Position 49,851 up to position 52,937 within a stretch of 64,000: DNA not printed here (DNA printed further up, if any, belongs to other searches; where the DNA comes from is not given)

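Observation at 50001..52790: Mosaic decaheme cytochrome gene: host-like AT-rich 5' end, abrupt switch to ~55% GC for the heme-binding body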

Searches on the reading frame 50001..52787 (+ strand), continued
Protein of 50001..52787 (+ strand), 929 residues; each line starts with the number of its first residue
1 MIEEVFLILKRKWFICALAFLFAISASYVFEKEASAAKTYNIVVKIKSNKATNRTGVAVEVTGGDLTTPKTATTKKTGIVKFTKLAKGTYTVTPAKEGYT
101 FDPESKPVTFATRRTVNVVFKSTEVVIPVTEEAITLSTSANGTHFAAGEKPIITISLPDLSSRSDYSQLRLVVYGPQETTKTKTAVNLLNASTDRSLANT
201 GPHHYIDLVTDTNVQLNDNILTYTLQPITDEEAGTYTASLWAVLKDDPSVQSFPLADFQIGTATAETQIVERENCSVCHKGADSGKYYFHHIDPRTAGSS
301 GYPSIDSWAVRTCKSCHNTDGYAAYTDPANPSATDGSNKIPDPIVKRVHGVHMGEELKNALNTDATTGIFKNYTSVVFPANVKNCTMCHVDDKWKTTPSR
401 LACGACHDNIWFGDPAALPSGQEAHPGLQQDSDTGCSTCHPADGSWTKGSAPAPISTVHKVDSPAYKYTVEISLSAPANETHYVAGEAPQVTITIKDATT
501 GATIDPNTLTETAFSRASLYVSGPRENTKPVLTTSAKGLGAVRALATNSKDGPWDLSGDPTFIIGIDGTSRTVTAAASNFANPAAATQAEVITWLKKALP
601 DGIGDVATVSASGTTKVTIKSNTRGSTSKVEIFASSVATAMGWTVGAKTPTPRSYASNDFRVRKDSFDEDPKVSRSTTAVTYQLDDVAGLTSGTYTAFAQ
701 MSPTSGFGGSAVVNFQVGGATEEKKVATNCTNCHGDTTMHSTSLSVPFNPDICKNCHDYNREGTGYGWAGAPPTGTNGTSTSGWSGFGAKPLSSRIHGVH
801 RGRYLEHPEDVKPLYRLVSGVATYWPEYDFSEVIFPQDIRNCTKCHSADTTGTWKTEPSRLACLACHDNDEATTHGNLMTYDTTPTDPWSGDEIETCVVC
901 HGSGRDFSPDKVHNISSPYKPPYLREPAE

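Call 60: fold_search(model_id=the predicted structure, library=pdb)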
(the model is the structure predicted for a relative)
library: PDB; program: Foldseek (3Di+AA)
matches with E <= 10: 1746; with E <= 0.001: 88
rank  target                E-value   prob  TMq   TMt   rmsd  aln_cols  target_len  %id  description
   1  4lmh_C                6.8e-15  1.00  0.36  0.47  14.8       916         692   15  Crystal structure of the outer membrane decaheme cytochrome OmcA (released 2014-04-16)
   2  4lmh_D                2.1e-14  1.00  0.36  0.47  15.2       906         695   16  Crystal structure of the outer membrane decaheme cytochrome OmcA (released 2014-04-16)
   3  3pmq                  7.5e-14  1.00  0.36  0.52  11.3       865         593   15  Crystal structure of the outer membrane decaheme cytochrome MtrF (released 2011-05-25)
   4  3kpt_B                6.7e-08  1.00  0.12  0.24  18.9       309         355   14  Crystal structure of BcpA, the major pilin subunit of Bacillus cereus (released 2009-11-24)
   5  3kpt_A                9.2e-08  1.00  0.11  0.22  19.2       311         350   12  Crystal structure of BcpA, the major pilin subunit of Bacillus cereus (released 2009-11-24)
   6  3rkp_B                9.7e-08  1.00  0.11  0.24  19.5       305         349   13  Crystal structure of BcpA*(D312A), the major pilin subunit of Bacillus cereus (released 2012-05-30)
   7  3rkp_A                3.8e-07  1.00  0.10  0.21  19.3       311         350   12  Crystal structure of BcpA*(D312A), the major pilin subunit of Bacillus cereus (released 2012-05-30)
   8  8qox_B                9.1e-07  1.00  0.13  0.23   9.2       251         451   12  Two-component assembly of SlaA and SlaB S-layer proteins of Sulfolobus acidocaldarius (released 2024-02-21)
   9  6fb3_A                1.1e-06  1.00  0.09  0.05  20.2       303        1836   10  Teneurin 2 Partial Extracellular Domain (released 2018-03-28)
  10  9lr7_A                1.7e-06  1.00  0.11  0.20  20.2       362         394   10  Crystal Structure of the Basal pilin EbpB from Enterococcus faecalis. (released 2025-07-16)
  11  4oq1                  1.8e-06  1.00  0.10  0.25  15.4       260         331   13  Structure of the Streptococcal ancillary pilin (released 2014-04-23)
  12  4hss_A                2.2e-06  1.00  0.10  0.18  12.6       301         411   12  Structure of the Full-Length Major Pilin SpaD from Corynebacterium diphtheriae (released 2013-11-13)
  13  9lr7_C                2.5e-06  1.00  0.11  0.21  19.6       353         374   12  Crystal Structure of the Basal pilin EbpB from Enterococcus faecalis. (released 2025-07-16)
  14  9vqn                  2.8e-06  1.00  0.10  0.17  13.5       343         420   12  Crystal structure of Se-Met SSA1633 from Streptococcus sanguinis (Phase determination model) (released 2026-01-21)
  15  9uvm                  2.8e-06  1.00  0.10  0.16  14.1       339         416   12  The SeMet pili protein of Streptococcus Sanguinis (released 2026-01-21)
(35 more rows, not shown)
